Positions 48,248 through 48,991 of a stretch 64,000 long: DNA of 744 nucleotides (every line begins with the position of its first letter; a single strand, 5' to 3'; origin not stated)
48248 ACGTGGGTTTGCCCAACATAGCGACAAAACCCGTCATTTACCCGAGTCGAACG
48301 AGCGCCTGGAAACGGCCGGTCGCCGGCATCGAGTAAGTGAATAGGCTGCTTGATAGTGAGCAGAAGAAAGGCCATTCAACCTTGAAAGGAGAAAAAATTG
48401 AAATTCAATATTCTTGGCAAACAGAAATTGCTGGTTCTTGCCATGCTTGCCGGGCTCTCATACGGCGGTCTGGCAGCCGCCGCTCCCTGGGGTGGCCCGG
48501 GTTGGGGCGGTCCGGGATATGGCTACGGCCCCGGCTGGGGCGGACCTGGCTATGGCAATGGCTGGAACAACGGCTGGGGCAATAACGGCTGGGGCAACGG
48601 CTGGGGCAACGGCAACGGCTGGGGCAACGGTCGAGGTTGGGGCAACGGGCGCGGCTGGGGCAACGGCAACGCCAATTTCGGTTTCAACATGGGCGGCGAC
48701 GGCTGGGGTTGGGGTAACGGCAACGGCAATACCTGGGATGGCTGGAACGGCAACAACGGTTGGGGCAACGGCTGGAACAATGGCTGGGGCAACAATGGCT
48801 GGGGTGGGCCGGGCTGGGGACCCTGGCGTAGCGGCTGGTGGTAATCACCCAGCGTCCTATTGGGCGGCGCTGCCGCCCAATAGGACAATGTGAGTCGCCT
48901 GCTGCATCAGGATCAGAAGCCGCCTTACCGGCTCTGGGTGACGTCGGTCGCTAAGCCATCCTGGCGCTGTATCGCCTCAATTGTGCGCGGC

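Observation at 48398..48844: Secreted protein made almost entirely of Gly/Trp/Asn repeats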

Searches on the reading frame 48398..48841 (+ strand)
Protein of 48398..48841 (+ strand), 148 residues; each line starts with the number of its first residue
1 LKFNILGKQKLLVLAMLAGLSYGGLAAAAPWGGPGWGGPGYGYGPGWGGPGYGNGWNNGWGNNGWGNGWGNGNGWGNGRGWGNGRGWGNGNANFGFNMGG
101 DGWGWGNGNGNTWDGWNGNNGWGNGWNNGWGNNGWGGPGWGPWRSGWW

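Call 4: search_protein_families(library=pfam, proteins=[window:48398-48841:+], max_evalue=10)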
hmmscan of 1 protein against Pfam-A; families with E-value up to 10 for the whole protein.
window:48398-48841:+ (148 aa): 0 families
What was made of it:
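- On Pfam PF17228 SGP (SgpA/SgpB-type sulfur globule proteins): The window protein gives no hit even at E <= 10 (call 4).
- Closest known: SgpA/SgpB-type sulfur globule envelope proteins. Different: Not detected by the PF17228 model (call 4).
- PF17228 gives no hit even at E <= 10 (call 4).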

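Call 5: search_protein_families(library=ncbifam, proteins=[window:48398-48841:+], max_evalue=10)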
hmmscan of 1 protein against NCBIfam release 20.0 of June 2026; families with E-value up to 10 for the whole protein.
window:48398-48841:+ (148 aa): 0 families

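Call 6: find_homologous_proteins(query=window:48398-48841:+, max_evalue=0.01)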
Query window:48398-48841:+ (148 aa): 12 proteins with E <= 0.01 among 7001 candidates.
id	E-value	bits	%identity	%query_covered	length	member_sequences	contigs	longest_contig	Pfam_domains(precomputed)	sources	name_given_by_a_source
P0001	3.0e-15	74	59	38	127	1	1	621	-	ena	-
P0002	3.8e-11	61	-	-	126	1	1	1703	-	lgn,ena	-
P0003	6.3e-11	60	-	-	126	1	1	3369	-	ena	-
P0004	7.2e-11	60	-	-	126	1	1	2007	-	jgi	jgi:hypothetical protein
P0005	8.6e-11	60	-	-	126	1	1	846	-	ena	-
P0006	1.9e-10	59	-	-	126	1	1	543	-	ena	-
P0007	1.9e-8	52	63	19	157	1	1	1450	-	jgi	-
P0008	2.0e-4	39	-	-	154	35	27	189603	-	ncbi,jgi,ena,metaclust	ncbi:MAG: hypothetical protein WCF02_14255 [Azonexus sp.]|jgi:hypothetical protein|metaclust:\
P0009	3.8e-4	38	29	16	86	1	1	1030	-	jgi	jgi:hypothetical protein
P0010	5.8e-4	38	44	49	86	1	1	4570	PF17228.8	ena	-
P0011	1.2e-3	36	-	-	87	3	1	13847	-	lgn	-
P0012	5.2e-3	34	100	3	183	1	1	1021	PF02770.25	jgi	-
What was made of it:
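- On Unnamed 'FGFNM...RGWW' family (defined in this session): Database matches run from E = 3e-15 to 2e-4 (call 6).
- P0008 from Azonexus matches at 2e-4 (call 6).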

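Call 7: find_encoding_contigs(protein=window:48398-48841:+, flank=10000)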
Protein seq(148 aa) (148 aa): 24 contigs read that carry it; 1 place shown.
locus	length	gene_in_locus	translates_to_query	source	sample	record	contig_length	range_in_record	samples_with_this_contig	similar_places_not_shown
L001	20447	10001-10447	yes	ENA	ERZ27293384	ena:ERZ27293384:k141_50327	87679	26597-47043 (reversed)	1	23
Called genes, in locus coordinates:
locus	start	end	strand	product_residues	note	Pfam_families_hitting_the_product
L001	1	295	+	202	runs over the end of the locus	PF01812:5-FTHF_cyc-lig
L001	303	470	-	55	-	-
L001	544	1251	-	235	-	PF00005:ABC_tran, PF13304:AAA_21 (faint)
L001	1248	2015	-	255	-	PF00005:ABC_tran, PF13304:AAA_21 (faint), PF12399:BCA_ABC_TP_C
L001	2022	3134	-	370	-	PF02653:BPD_transp_2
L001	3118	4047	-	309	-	PF02653:BPD_transp_2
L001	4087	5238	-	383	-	PF13433:Peripla_BP_5, PF13458:Peripla_BP_6, PF01094:ANF_receptor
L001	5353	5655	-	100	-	PF13442:Cytochrome_CBB3 (weak), PF00034:Cytochrom_C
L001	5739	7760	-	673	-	PF03190:Thioredox_DsbH, PF13899:Thioredoxin_7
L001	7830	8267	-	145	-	-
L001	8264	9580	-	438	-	PF00202:Aminotran_3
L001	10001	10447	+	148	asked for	-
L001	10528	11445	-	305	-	PF01476:LysM (weak), PF03734:YkuD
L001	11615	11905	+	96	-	PF00166:Cpn10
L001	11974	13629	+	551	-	PF00118:Cpn60_TCP1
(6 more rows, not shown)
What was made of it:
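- Checked: Gene callers predicted exactly this protein in 67 assembly blocks (call 7).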

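Call 10: search_protein_families(library=pfam, proteins=[P0010, P0008, P0001, P0007, P0009, P0011], max_evalue=10)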
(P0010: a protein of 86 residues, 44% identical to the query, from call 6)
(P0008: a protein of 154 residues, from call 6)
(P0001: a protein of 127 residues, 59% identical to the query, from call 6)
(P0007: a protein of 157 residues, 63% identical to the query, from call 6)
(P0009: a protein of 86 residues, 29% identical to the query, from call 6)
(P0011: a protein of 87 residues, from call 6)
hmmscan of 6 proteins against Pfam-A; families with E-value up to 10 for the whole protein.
P0010 (86 aa): 2 families
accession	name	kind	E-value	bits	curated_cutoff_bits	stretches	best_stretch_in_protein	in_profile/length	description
PF17228.7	SGP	-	1.6e-09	38.9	26.7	1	26-78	1-51/93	Sulphur globule protein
PF22807.2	TrAA12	-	0.14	10.8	30.9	1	35-74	390-429/463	TrAA12-like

P0008 (154 aa): 0 families

P0001 (127 aa): 0 families

P0007 (157 aa): 0 families

P0009 (86 aa): 1 family
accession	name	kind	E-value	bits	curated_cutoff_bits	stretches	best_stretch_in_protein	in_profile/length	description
PF12071.13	DUF3551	-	0.18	12.4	26.5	1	3-30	2-31/78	Protein of unknown function (DUF3551)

P0011 (87 aa): 0 families

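Call 11: list_cluster_members(proteins=[window:48398-48841:+, window:50371-52023:+, window:55227-57350:-, window:46661-47974:-, window:48925-49839:-, window:46227-46661:-, window:18644-21928:-])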
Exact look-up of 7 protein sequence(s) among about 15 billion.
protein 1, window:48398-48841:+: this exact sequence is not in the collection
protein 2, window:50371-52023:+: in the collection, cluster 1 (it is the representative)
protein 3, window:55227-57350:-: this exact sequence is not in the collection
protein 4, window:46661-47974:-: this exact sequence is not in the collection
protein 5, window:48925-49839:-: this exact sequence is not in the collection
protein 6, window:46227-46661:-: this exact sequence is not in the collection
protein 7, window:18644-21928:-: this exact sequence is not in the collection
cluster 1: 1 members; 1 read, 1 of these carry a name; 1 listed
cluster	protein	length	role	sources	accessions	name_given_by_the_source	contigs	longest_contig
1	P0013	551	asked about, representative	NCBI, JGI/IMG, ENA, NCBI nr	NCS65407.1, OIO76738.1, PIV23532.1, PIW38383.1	MAG: chaperonin GroEL [Hydrogenophilales bacterium CG03_land_8_20_14_0_80_62_28] | chaperonin GroEL [Betaproteobacteria bacterium]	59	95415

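Call 16: find_encoding_contigs(protein=P0008, flank=10000, max_places=4)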
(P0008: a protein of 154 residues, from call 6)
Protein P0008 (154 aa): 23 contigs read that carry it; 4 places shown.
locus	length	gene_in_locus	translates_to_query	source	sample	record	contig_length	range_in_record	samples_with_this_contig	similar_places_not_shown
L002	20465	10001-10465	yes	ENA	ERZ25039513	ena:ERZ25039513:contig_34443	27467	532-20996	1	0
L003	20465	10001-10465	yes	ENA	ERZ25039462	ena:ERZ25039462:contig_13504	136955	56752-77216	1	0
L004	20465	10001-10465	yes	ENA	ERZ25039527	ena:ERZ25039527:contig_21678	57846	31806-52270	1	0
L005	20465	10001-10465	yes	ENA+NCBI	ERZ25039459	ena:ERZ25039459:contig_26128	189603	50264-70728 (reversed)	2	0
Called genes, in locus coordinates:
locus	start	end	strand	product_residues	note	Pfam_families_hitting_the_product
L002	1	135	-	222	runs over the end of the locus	?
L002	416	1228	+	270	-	PF13145:Rotamase_2, PF13616:Rotamase_3, PF00639:Rotamase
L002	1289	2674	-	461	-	PF13188:PAS_8 (faint), PF00158:Sigma54_activat, PF14532:Sigma54_activ_2, PF01078:Mg_chelatase (faint), PF00004:AAA (weak), PF07728:AAA_5, PF25601:AAA_lid_14, PF02954:HTH_8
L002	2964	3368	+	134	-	-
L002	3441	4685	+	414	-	PF25967:RND-MFP_C (weak), PF25975:CzcB_C (faint), PF25989:YknX_C (weak)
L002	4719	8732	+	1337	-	PF00873:ACR_tran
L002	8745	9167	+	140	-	-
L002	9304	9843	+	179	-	-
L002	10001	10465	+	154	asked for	-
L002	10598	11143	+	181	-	PF13432:TPR_16, PF13414:TPR_11, PF14559:TPR_19 (weak)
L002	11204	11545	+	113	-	-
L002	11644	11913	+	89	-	-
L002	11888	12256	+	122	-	-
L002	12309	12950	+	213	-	PF01656:CbiA, PF09140:MipZ, PF10609:ParA (weak), PF13614:AAA_31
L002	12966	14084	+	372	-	-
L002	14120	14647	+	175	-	-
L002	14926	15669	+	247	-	-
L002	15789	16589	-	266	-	PF00005:ABC_tran, PF13304:AAA_21 (faint)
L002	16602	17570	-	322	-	PF00528:BPD_transp_1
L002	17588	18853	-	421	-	PF13379:NMT1_2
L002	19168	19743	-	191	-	PF00072:Response_reg, PF03861:ANTAR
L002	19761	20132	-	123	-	PF01903:CbiX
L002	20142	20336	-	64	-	-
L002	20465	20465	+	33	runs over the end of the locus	-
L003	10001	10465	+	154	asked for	-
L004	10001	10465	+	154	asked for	-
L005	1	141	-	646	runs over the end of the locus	PF13675:PilJ, PF00672:HAMP, PF01590:GAF, PF13185:GAF_2, PF13492:GAF_3 (weak), PF07730:HisKA_3, PF13581:HATPase_c_2 (weak), PF02518:HATPase_c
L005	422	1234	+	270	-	PF13145:Rotamase_2, PF13616:Rotamase_3, PF00639:Rotamase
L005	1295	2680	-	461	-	PF13188:PAS_8 (faint), PF00158:Sigma54_activat, PF14532:Sigma54_activ_2, PF01078:Mg_chelatase (faint), PF00004:AAA (weak), PF07728:AAA_5, PF25601:AAA_lid_14, PF02954:HTH_8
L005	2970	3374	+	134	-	-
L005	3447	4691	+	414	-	PF25967:RND-MFP_C (weak), PF25975:CzcB_C (faint), PF25989:YknX_C (weak)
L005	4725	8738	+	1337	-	PF00873:ACR_tran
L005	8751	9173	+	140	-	-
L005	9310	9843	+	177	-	-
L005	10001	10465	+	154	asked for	-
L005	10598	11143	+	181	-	PF13432:TPR_16, PF13414:TPR_11, PF14559:TPR_19 (weak)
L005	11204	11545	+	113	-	-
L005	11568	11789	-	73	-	-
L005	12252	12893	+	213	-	PF01656:CbiA, PF09140:MipZ, PF10609:ParA (weak), PF13614:AAA_31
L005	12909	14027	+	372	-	-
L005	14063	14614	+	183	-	-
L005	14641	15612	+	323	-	-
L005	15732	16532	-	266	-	PF00005:ABC_tran, PF13304:AAA_21 (faint)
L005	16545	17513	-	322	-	PF00528:BPD_transp_1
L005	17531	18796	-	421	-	PF13379:NMT1_2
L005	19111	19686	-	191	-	PF00072:Response_reg, PF03861:ANTAR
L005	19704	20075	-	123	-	PF01903:CbiX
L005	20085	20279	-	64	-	-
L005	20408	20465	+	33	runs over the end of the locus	-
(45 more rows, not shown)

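Call 17: find_encoding_contigs(protein=P0010, flank=5000, max_places=3)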
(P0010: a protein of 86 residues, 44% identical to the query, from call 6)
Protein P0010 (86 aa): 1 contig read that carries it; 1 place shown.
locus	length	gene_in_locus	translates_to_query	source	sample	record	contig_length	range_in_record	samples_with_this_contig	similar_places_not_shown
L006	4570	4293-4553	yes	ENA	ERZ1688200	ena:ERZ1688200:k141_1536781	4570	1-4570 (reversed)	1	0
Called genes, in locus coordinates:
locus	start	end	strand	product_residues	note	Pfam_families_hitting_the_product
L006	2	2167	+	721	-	?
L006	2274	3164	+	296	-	-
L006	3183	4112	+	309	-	-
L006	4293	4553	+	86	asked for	PF17228:SGP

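Call 35: search_protein_families(library=ncbifam, proteins=[L005:2970-3371:+, L005:3447-4688:+, L005:4725-8735:+, L005:8751-9170:+, L005:9310-9840:+, L005:10598-11140:+, L005:12252-12890:+, L005:12909-14024:+, L005:14063-14611:+, L005:14641-15609:+], max_evalue=0.01)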
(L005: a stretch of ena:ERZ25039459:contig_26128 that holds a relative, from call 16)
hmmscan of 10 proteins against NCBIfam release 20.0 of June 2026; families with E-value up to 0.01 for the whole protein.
L005:2970-3371:+ (134 aa): 0 families

L005:3447-4688:+ (414 aa): 17 families
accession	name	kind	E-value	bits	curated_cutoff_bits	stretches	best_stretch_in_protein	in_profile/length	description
TIGR01730.1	RND_mfp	subfamily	1.2e-44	152.6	94.9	2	190-408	102-319/322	efflux RND transporter periplasmic adaptor subunit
TIGR00999.1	8a0102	subfamily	1.4e-30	106.3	319.3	1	193-397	61-265/271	CzcB/NccB family metal efflux transporter periplasmic adaptor subunit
NF033138.2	RND-peri-MexC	equivalog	3.3e-10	39.7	625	1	315-409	279-370/375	MexC family multidrug efflux RND transporter periplasmic adaptor subunit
NF033834.1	RND_adapt_MexA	exception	1.5e-09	37.5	750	1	305-403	257-353/373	multidrug efflux RND transporter periplasmic adaptor subunit MexA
TIGR00998.1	8a0101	subfamily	2.9e-09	36.3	390.8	1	187-284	169-266/334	EmrA/EmrK family multidrug efflux transporter periplasmic adaptor subunit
NF011604.1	PRK15030.1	equivalog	1.1e-08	34.5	765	1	304-406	271-371/397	multidrug efflux RND transporter periplasmic adaptor subunit AcrA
NF008589.1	PRK11556.1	equivalog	9.2e-07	28.1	391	1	196-402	166-379/392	MdtA/MuxA family multidrug efflux RND transporter periplasmic adaptor subunit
NF045680.1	DiMtlExpIhpB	equivalog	1.6e-06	27.4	450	1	227-395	142-307/326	divalent metal ion exporter adaptor subunit IhpB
NF002939.0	PRK03598.1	equivalog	1.8e-06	27.3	393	1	194-286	176-268/332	secretion protein HlyD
TIGR01843.1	type_I_hlyD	subfamily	1.3e-05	24.4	208.65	0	185-283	233-333/422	HlyD family type I secretion periplasmic adaptor subunit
NF007362.0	PRK09859.1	equivalog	1.8e-05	24.1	738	1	297-405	260-366/385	multidrug transporter subunit MdtE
NF007303.0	PRK09783.1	subfamily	0.00047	18.7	390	1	240-397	232-387/414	copper/silver efflux system membrane fusion protein CusB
NF005457.0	PRK07051.1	equivalog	0.0013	18.8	87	0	206-254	31-79/80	acetyl-CoA carboxylase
NF007785.0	PRK10476.1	equivalog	0.0013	17.6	376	0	184-260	172-246/347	multidrug transporter subunit MdtN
NF045904.1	RND-peri-MexE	equivalog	0.0015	17.5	714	0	335-408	293-366/390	multidrug efflux RND transporter periplasmic adaptor subunit MexE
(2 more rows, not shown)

L005:4725-8735:+ (1337 aa): 16 families
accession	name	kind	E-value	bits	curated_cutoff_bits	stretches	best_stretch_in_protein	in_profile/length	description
NF033617.1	RND_permease_2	subfamily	1.3e-135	453.7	1250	1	30-1066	4-1001/1009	multidrug efflux RND transporter permease subunit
NF000282.2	RND_permease_1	subfamily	5.1e-107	359.1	1250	1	28-1067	2-1022/1029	multidrug efflux RND transporter permease subunit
TIGR00915.1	2A0602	subfamily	1.3e-93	314.6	940.35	1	27-1077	2-1033/1050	efflux RND transporter permease subunit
NF007905.0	PRK10614.1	equivalog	4e-79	266.4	1774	1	30-1067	7-1003/1025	multidrug efflux RND transporter permease subunit MdtC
NF007133.0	PRK09579.1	equivalog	2.6e-75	253.7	1763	1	30-1039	7-964/1017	multidrug efflux RND transporter permease subunit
NF007798.0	PRK10503.1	equivalog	1.6e-70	238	1584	2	23-639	9-613/1040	MdtB/MuxB family multidrug efflux RND transporter permease subunit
NF007131.0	PRK09577.1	equivalog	6.4e-67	226.1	1768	1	26-1068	1-1018/1045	multidrug efflux RND transporter permease subunit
TIGR00914.1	2A0601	subfamily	4.6e-65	220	701.45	1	45-1068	25-1031/1051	CusA/CzcA family heavy metal efflux RND transporter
NF007842.1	PRK10555.1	equivalog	1.1e-64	218.8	1854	1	27-1076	2-1030/1036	multidrug efflux RND transporter permease AcrD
NF000037.1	RND_perm_OqxB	exception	2.5e-59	201.1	2200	1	27-1038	4-995/1050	multidrug efflux RND transporter permease subunit OqxB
NF011706.2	PRK15127.1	equivalog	9.4e-47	159.5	2150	2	30-531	5-506/1049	multidrug efflux RND transporter permease subunit AcrB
TIGR00833.1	actII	subfamily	4.1e-09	35.3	874.7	1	309-589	115-393/910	MMPL family RND transporter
TIGR00916.1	2A0604s01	subfamily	2.5e-07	30.6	148.6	2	336-484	59-207/231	SecD/SecF family protein translocase subunit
TIGR00921.1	2A067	subfamily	9.2e-07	27.3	351.9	2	337-525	162-350/733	hydrophobe/amphiphile efflux-3 (HAE3) family transporter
NF046001.1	SecDF_plasm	equivalog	0.00017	19.8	500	1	362-534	681-855/878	protein translocase subunit SecDF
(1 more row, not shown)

L005:8751-9170:+ (140 aa): 0 families

L005:9310-9840:+ (177 aa): 0 families

L005:10598-11140:+ (181 aa): 5 families
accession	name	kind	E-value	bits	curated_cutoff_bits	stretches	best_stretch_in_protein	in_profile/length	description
TIGR02917.1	PEP_TPR_lipo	equivalog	6.8e-05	20.9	312.2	1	54-112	19-77/899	XrtA/PEP-CTERM system TPR-repeat protein PrsT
NF033758.1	gliding_GltE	equivalog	0.0024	16.9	225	1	64-114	263-313/411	adventurous gliding motility TPR repeat lipoprotein GltE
NF033920.0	C39_PA2778_fam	equivalog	0.0033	16.9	150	1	44-119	142-218/255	PA2778 family cysteine peptidase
NF047371.1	FlcA_CTERM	equivalog_domain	0.0046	15.5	300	1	69-128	485-542/646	periplasmic flagellar collar protein FlcA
NF008520.0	PRK11447.1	equivalog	0.0054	14.5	858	1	56-114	602-660/1157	cellulose synthase complex outer membrane protein BcsC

L005:12252-12890:+ (213 aa): 14 families
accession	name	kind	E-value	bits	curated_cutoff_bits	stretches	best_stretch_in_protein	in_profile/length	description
NF041546.1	ParA_partition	equivalog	8.9e-32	110.3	180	1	4-201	3-202/203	ParA family partition ATPase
TIGR03453.1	partition_RepA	equivalog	4.4e-11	42.2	348.45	1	4-52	108-156/387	plasmid partitioning protein RepA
NF010443.0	PRK13869.1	subfamily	4.1e-08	32.4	446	1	4-74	125-194/405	plasmid-partitioning protein RepA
TIGR03371.1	cellulose_yhjQ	equivalog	3.7e-06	26.6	157.85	1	4-50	5-51/246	cellulose biosynthesis protein BcsQ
TIGR01968.1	minD_bact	equivalog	9.3e-06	25.2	212.9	0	2-39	3-40/261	septum site-determining protein MinD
NF041136.1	MrpORP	equivalog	2.1e-05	24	450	1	8-63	13-69/365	iron-sulfur cluster carrier protein MrpORP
NF008669.0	PRK11670.1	equivalog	0.00096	18.1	348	1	4-57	111-165/369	iron-sulfur cluster carrier protein ApbC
NF041417.1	ArsA_halo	exception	0.001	17.9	800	1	9-48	20-59/617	arsenical pump-driving ATPase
TIGR01969.1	minD_arch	subfamily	0.0011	18.2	201.75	0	3-38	3-38/251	cell division ATPase MinD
TIGR00345.1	GET3_arsA_TRC40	subfamily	0.0037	16.8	135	1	9-47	5-43/299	TRC40/GET3/ArsA family transport-energizing ATPase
TIGR03815.1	CpaE_hom_Actino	equivalog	0.0041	16.3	154.45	0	2-40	114-151/340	septum site-determining protein Ssd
TIGR04291.1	arsen_driv_ArsA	equivalog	0.0042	15.8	650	1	9-47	328-366/565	arsenical pump-driving ATPase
NF010340.0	PRK13768.1-2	equivalog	0.0079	16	293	0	2-40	6-42/265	GTPase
NF053621.1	ATPseBagBMYCTU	equivalog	0.0096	15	521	0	9-54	20-65/371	ATPase BagB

L005:12909-14024:+ (372 aa): 2 families
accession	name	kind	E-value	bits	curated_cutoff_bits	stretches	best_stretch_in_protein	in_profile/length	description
TIGR02552.1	LcrH_SycD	equivalog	0.0061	16.3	104.8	0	271-329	24-82/136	SycD/LcrH family type III secretion system chaperone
TIGR02917.1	PEP_TPR_lipo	equivalog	0.0071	14.2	312.2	1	271-324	742-795/899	XrtA/PEP-CTERM system TPR-repeat protein PrsT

L005:14063-14611:+ (183 aa): 1 family
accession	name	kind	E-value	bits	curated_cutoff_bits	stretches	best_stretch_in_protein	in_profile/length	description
TIGR00833.1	actII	subfamily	0.0024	16.2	874.7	1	70-130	491-553/910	MMPL family RND transporter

L005:14641-15609:+ (323 aa): 1 family
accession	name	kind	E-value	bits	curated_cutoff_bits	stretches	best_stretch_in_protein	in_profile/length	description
NF033163.1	lipo_LipL71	equivalog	1e-07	31.3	600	1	54-125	387-460/471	lipoprotein LipL71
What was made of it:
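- The cluster RND scores far better as a multidrug or hydrophobe type than as a CusA/CzcA heavy-metal type (453.7 vs 220 bits, call 35).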

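Call 36: search_protein_representatives(alignment_id=A2)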
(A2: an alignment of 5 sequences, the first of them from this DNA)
Query: 5 sequences, 146 profile positions. Proteins with E-value up to 0.001 (for the whole library): 24; up to 1e-10: 6; up to 1e-30: 2. The best 24 are listed.
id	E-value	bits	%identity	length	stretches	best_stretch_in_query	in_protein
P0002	2.9e-46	173.8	-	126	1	1-146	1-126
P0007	3.4e-34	134.6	-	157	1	5-146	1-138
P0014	4.5e-19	85.6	-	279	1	5-116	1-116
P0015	1.2e-17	81.0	-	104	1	1-81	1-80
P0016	3.0e-15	73.2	-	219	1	1-84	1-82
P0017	6.6e-12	62.4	-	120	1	5-133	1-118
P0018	1.2e-08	51.8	-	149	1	56-146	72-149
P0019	8.7e-08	49.0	-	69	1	1-76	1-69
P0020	3.1e-07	47.2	-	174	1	16-133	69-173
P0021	2.0e-06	44.6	-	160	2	63-146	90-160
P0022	3.0e-06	44.0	-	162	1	11-124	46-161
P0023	3.8e-06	43.7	-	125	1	5-100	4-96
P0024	5.6e-06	43.2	-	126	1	24-124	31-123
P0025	9.6e-06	42.4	-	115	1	6-120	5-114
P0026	2.1e-05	41.3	-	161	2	5-145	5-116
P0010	2.8e-05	40.9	-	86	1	34-87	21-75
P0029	1.4e-04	38.6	-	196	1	17-135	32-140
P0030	3.0e-04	37.6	-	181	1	7-141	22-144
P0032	5.7e-04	36.6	-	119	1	9-90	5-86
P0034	9.2e-04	36.0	-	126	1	50-128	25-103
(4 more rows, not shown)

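Call 38: search_protein_families(library=pfam, proteins=[P0032, P0034, P0029, P0021, P0026, P0025, P0030, P0024, P0022, P0017], max_evalue=1)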
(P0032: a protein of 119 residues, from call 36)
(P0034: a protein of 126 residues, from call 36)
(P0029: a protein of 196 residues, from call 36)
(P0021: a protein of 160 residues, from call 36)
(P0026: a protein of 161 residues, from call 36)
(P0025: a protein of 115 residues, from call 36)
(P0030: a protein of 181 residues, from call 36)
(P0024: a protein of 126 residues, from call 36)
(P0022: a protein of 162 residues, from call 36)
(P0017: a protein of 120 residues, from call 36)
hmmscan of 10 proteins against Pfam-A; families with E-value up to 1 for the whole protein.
P0032 (119 aa): 2 families
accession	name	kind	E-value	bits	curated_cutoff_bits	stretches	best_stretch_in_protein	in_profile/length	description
PF17228.7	SGP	-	2.7e-07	31.8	26.7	1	32-116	6-86/93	Sulphur globule protein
PF22807.2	TrAA12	-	0.72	8.5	30.9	1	44-86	387-429/463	TrAA12-like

P0034 (126 aa): 1 family
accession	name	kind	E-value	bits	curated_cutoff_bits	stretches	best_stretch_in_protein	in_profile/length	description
PF17228.7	SGP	-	3e-08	34.8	26.7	1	39-123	2-91/93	Sulphur globule protein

P0029 (196 aa): 2 families
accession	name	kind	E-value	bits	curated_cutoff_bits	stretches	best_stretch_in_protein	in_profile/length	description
PF22807.2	TrAA12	-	0.00012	21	30.9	1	24-110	356-445/463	TrAA12-like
PF17228.7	SGP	-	0.03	15.6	26.7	1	53-142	1-78/93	Sulphur globule protein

P0021 (160 aa): 0 families

P0026 (161 aa): 0 families

P0025 (115 aa): 0 families

P0030 (181 aa): 2 families
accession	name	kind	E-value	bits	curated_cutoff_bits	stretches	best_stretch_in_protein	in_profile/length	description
PF17228.7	SGP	-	0.00043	21.5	26.7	1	67-167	2-89/93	Sulphur globule protein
PF08139.17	LPAM_1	-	0.15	13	20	1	20-34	1-15/18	Prokaryotic membrane lipoprotein lipid attachment site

P0024 (126 aa): 0 families

P0022 (162 aa): 0 families

P0017 (120 aa): 0 families
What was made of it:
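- The family profile reaches the PF17228 members P0032, P0034 and P0010 (calls 36, 38, 10).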
